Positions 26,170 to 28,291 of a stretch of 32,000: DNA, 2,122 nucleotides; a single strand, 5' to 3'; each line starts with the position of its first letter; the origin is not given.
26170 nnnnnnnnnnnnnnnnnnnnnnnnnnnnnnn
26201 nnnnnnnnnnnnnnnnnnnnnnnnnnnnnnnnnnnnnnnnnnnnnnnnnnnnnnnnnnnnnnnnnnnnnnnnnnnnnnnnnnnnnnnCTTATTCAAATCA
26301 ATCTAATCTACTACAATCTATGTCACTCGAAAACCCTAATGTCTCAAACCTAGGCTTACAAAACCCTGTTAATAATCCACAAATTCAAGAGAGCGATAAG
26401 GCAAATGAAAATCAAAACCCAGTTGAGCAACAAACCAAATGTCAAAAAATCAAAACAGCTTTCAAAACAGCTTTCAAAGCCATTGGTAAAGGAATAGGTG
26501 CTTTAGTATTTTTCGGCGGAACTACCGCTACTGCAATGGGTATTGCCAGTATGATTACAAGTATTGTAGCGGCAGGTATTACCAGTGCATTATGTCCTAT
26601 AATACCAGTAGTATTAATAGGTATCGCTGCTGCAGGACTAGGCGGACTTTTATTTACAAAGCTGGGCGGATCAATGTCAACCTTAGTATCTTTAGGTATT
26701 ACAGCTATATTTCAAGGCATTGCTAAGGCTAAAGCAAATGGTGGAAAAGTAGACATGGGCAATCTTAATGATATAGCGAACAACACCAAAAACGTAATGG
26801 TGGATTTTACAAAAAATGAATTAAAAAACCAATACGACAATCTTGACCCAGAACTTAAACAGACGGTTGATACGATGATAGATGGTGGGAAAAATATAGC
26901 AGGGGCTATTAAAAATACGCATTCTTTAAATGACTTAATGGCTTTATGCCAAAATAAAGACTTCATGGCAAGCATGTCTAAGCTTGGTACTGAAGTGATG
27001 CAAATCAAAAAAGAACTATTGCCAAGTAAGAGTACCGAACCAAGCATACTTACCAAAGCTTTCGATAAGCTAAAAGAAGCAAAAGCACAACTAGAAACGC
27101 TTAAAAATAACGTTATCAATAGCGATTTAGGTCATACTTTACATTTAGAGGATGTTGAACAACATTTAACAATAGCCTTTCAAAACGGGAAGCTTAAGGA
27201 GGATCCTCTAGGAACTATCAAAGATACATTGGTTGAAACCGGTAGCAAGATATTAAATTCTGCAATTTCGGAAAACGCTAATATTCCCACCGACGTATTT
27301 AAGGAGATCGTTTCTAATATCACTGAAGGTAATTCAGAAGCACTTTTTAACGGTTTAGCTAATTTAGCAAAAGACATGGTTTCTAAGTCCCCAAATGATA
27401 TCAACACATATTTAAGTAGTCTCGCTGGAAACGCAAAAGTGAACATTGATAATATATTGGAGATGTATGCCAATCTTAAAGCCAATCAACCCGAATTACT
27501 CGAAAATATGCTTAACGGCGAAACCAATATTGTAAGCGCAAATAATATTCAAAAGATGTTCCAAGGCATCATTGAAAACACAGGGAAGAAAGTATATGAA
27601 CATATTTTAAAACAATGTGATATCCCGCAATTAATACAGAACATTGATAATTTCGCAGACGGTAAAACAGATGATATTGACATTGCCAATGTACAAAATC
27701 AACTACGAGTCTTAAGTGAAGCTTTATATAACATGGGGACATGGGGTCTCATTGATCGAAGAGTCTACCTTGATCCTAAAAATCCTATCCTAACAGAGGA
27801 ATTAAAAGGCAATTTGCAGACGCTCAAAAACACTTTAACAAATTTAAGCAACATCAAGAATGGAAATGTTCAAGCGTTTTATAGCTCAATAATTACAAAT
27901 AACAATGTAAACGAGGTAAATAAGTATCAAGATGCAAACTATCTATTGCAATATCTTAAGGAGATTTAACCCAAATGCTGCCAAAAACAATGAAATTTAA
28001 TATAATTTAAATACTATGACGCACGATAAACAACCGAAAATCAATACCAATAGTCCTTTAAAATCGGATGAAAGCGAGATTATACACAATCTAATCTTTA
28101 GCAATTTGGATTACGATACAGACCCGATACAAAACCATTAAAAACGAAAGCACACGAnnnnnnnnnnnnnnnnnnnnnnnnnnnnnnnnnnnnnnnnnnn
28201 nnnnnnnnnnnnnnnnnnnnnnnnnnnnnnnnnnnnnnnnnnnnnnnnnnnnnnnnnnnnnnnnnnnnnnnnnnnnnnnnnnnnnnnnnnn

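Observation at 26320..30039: Paralogous bilobed-hydrophobic-domain proteins flank a class II T3S chaperone directly downstream of sigma-28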

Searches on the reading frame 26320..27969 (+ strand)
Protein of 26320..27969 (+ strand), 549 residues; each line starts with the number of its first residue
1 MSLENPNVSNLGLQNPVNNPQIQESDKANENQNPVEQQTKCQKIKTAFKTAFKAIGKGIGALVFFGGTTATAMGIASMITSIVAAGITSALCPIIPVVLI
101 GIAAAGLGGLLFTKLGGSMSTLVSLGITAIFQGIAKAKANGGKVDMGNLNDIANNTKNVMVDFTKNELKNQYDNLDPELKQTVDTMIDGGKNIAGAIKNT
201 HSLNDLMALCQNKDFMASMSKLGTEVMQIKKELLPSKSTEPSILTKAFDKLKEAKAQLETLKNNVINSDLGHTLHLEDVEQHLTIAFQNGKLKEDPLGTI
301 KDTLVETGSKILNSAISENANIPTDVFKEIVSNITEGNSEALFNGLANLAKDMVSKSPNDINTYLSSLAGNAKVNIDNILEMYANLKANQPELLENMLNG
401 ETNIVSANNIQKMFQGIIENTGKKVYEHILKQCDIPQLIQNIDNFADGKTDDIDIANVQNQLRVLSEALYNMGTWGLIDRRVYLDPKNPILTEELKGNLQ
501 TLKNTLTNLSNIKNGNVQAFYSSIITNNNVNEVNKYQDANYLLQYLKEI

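Call 3: search_protein_families(library=pfam, proteins=[window:26320-27969:+], max_evalue=1)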
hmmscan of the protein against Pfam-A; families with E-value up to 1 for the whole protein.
window:26320-27969:+ (549 aa): 5 families
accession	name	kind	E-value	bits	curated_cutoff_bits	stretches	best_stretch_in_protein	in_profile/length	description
PF15927.10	Casc1_N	-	0.0059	16.8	28.2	1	357-435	86-170/201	Cancer susceptibility candidate 1 N-terminus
PF14676.12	FANCI_S2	-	0.039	14.6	37.8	1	302-368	31-96/156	FANCI solenoid 2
PF13686.11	DrsE_2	-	0.064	13.6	25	1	187-258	93-155/156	DsrE/DsrF/DrsH-like family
PF19762.4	DUF6249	-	0.11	12.9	33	1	25-83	33-92/104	Domain of unknown function (DUF6249)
PF15661.10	CF222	-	0.29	10.4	27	1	16-53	403-439/648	C6orf222, uncharacterised family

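Call 4: search_protein_families(library=ncbifam, proteins=[window:26320-27969:+], max_evalue=1)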
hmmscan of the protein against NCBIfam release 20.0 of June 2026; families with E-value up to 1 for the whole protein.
window:26320-27969:+ (549 aa): 1 family
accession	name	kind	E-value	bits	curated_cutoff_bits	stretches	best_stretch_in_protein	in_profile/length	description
NF010761.0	PRK14164.1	equivalog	0.0046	17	167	0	141-197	139-195/220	nucleotide exchange factor GrpE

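Call 6: find_homologous_proteins(query=window:26320-27969:+)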
Query window:26320-27969:+ (549 aa): 1 proteins with E <= 0.001 among 8000 candidates.
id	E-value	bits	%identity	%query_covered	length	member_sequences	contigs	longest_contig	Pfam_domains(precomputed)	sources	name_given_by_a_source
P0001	0.0e+0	1179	100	100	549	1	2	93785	-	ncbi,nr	ncbi:MAG: hypothetical protein MJ218_00495 [Opitutales bacterium]|nr:hypothetical protein [Opitutale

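Call 12: find_encoding_contigs(protein=P0001, flank=10000, max_places=4)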
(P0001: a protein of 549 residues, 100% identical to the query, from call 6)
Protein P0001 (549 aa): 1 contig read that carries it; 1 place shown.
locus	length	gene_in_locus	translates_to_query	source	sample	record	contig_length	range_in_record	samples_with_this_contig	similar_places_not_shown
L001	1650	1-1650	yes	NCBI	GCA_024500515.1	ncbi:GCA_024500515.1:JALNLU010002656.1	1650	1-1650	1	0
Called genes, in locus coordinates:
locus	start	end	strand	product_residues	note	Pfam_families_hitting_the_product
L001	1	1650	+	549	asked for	?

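Call 23: search_protein_representatives(alignment_id=A1)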
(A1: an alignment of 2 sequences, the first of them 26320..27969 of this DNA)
Query: 2 sequences, 578 profile positions. Proteins with E-value up to 0.001 (for the whole library): 4; up to 1e-10: 4; up to 1e-30: 4. The best 4 are listed.
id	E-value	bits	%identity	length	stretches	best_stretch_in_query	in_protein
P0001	0.0e+00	1096.0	-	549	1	27-578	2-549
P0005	7.7e-203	691.8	-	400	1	1-446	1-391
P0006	7.3e-95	335.3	-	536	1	49-575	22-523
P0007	1.8e-86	307.6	-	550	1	35-554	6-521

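Call 52: predict_structure(alignment_id=A7)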
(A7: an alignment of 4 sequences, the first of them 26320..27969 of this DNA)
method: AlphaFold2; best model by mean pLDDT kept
length: 549 residues; sequences in the alignment: 4
mean_pLDDT: 55.4   pTM: 0.49
mean pLDDT of the five models: 55.4, 54.1, 50.9, 50.8, 47.9
residues with pLDDT >= 90: 4; 70-90: 160; 50-70: 146; < 50: 239
segments of 3 or more residues with pLDDT < 50: 1-169, 201-220, 222-224, 229-255, 287-295, 475-480
pLDDT, mean of each block of 10 residues (from residue 1): 22 24 24 28 28 26 25 27 40 40 37 35 33 33 36 45 47 54 56 53 46 47 48 41 43 49 57 62 52 50 68 71 68 72 73 68 70 79 82 73 62 67 76 87 83 76 82 54 73 86 88 82 69 60 70
secondary structure, 60 per line:
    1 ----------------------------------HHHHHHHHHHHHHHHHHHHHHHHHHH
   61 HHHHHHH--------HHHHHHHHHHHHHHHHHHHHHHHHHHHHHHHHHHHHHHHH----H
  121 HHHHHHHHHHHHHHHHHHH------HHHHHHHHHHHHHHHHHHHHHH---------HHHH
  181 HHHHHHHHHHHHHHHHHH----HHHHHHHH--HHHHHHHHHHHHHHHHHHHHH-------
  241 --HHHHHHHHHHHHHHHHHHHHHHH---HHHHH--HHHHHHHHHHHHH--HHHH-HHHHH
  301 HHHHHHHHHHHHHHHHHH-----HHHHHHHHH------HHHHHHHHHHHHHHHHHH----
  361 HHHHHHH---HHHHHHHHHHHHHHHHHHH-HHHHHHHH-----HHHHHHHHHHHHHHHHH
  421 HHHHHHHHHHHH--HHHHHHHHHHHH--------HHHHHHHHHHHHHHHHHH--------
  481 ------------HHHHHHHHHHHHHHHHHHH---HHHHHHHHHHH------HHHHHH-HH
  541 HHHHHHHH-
elements in order: H35-67 H76-115 H120-139 H146-167 H177-198 H203-210 H213-233 H243-265 H269-273 H276-288 H291-294 H296-318 H324-332 H339-356 H361-367 H371-389 H391-398 H404-432 H435-446 H455-472 H493-511 H515-525 H532-537 H539-548

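Call 55: fold_search(model_id=the predicted structure, library=pdb)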
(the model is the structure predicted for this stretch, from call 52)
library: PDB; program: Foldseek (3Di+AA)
matches with E <= 10: 135; with E <= 0.001: 0
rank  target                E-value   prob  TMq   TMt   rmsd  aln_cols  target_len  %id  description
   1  6xr1                  1.2e-01  0.51  0.17  0.18  23.4       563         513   13  Computationally designed right-handed alpha/alpha single-chain toroid with 9 repeats (released 2021-07-14)
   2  7rdr_A                2.1e-01  0.41  0.18  0.20  19.2       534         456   12  Circular tandem repeat protein with novel repeat topology and enhanced subunit contact surfaces (released 2021-09-01)
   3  9l7l                  2.7e-01  0.23  0.14  0.16  24.7       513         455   11  Structure of the MATE family multidrug resistance transporter HvAACT1 from Hordeum vulgare in the outward-facing state (released 2025-08-06)
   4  9qx1_A                2.8e-01  0.30  0.17  0.13  24.1       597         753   11  Cryo-EM structure of the C. elegans UBR4/KCMF1 complex (C-term dimer interface focused refinement) (released 2025-09-03)
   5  6nc6_A                4.8e-01  0.08  0.08  0.09  26.3       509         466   10  Lipid II flippase MurJ, inward closed conformation (released 2019-04-17)
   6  8vvy_C                5.4e-01  0.16  0.15  0.10  21.6       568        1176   11  Human Cullin-1 in complex with CAND2 (released 2025-01-29)
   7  5h7c_A                6.1e-01  0.18  0.14  0.17  20.0       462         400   11  Crystal structure of a repeat protein with two Protein A-DHR14 repeat modules (released 2017-06-28)
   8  8a22_AN               6.8e-01  0.23  0.16  0.19  18.2       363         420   11  Structure of the mitochondrial ribosome from Polytomella magna (released 2022-11-16)
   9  9ptd_A                7.4e-01  0.14  0.11  0.15  16.9       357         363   12  Crystal structure of C. elegans PUF-3 (released 2025-12-17)
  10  8uo5_A                8.0e-01  0.11  0.14  0.13  18.5       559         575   12  Protein Phosphatase 2A B55 subunit in complex with IER5 (released 2025-03-26)
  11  4y21                  8.6e-01  0.12  0.14  0.14  21.7       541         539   11  Crystal Structure of Munc13-1 MUN domain (released 2015-06-10)
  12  8hq3_C                1.0e+00  0.18  0.18  0.12  19.1       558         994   12  KL1 in complex with CRM1-Ran-RanBP1 (released 2023-10-25)
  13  8bt6                  1.0e+00  0.09  0.14  0.07  19.3       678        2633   10  Crystal structure of Toxoplasma gondii glideosome-associated connector (released 2023-04-05)
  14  4mlb_C                1.1e+00  0.13  0.15  0.18  26.5       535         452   11  Reverse polarity of binding pocket suggests different function of a MOP superfamily transporter from Pyrococcus furios (released 2013-09-25)
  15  3zjy_B                1.1e+00  0.13  0.16  0.12  21.9       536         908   10  Crystal Structure of Importin 13 - RanGTP - eIF1A complex (released 2013-04-10)
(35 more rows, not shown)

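Call 78: find_encoding_contigs(protein=P0005, flank=10000, max_places=4)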
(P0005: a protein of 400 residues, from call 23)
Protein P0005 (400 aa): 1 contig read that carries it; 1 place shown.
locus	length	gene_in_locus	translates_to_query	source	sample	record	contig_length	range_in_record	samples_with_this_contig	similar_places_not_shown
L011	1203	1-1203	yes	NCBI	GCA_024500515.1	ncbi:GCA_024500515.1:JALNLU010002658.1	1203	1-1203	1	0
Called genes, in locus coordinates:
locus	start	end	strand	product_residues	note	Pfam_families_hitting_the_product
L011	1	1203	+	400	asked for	?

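Call 90: search_protein_families(library=pfam, alignment_id=A6, max_evalue=10)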
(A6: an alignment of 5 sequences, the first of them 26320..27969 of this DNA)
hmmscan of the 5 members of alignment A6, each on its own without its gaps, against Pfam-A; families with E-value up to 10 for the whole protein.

A. member 1, window:26320-27969:+ (549 aa): 8 families
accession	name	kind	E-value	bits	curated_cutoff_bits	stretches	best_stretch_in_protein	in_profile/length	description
PF15927.10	Casc1_N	-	0.0059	16.8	28.2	1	357-435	86-170/201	Cancer susceptibility candidate 1 N-terminus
PF14676.12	FANCI_S2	-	0.039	14.6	37.8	1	302-368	31-96/156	FANCI solenoid 2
PF13686.11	DrsE_2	-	0.064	13.6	25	1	187-258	93-155/156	DsrE/DsrF/DrsH-like family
PF19762.4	DUF6249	-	0.11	12.9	33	1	25-83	33-92/104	Domain of unknown function (DUF6249)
PF15661.10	CF222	-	0.29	10.4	27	1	16-53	403-439/648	C6orf222, uncharacterised family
PF11728.13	ArAE_1_C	-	1.6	9.2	22.4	1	329-428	21-116/166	Putative aromatic acid exporter C-terminal domain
PF03954.19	Lectin_N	-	2.1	8.6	28.3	1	494-523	61-90/140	Hepatic lectin, N-terminal domain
PF05823.17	Gp-FAR-1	-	3.1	8.6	29.2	1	165-204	61-100/149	Nematode fatty acid retinoid binding protein (Gp-FAR-1)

B. families by the number of members that match (of 5 scanned): 27 families (the first 25 are shown)
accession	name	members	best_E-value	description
PF22723.2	NA-iREase2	3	0.16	NACHT-associated inactive Restriction Endonuclease 2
PF09317.16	ACDH_C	2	0.041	Acyl-CoA dehydrogenase, C-terminal, bacterial type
PF15927.10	Casc1_N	1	0.0059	Cancer susceptibility candidate 1 N-terminus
PF07966.17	A1_Propeptide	1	0.031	A1 Propeptide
PF07332.16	Phage_holin_3_6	1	0.033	Putative Actinobacterial Holin-X, holin superfamily III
PF14676.12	FANCI_S2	1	0.039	FANCI solenoid 2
PF13686.11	DrsE_2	1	0.064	DsrE/DsrF/DrsH-like family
PF15726.10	DUF4677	1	0.065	Domain of unknown function (DUF4677)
PF17511.7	Mobilization_B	1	0.069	Mobilization protein B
PF08542.16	Rep_fac_C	1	0.1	Replication factor C C-terminal domain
PF19762.4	DUF6249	1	0.11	Domain of unknown function (DUF6249)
PF22694.1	CtpB_N-like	1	0.12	Activating protease CtpB N-terminal domain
PF12537.13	GPHR_N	1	0.13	The Golgi pH Regulator (GPHR) Family N-terminal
PF03732.24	Retrotrans_gag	1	0.14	Retrotransposon gag protein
PF11772.13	EpuA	1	0.17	DNA-directed RNA polymerase subunit beta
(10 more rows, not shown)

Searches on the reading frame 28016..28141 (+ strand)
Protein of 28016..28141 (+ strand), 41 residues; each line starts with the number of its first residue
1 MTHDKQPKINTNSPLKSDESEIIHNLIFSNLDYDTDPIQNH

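Call 46: search_protein_families(library=pfam, proteins=[window:28016-28141:+], max_evalue=0.1)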
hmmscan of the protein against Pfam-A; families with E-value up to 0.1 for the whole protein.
window:28016-28141:+ (41 aa): 0 families
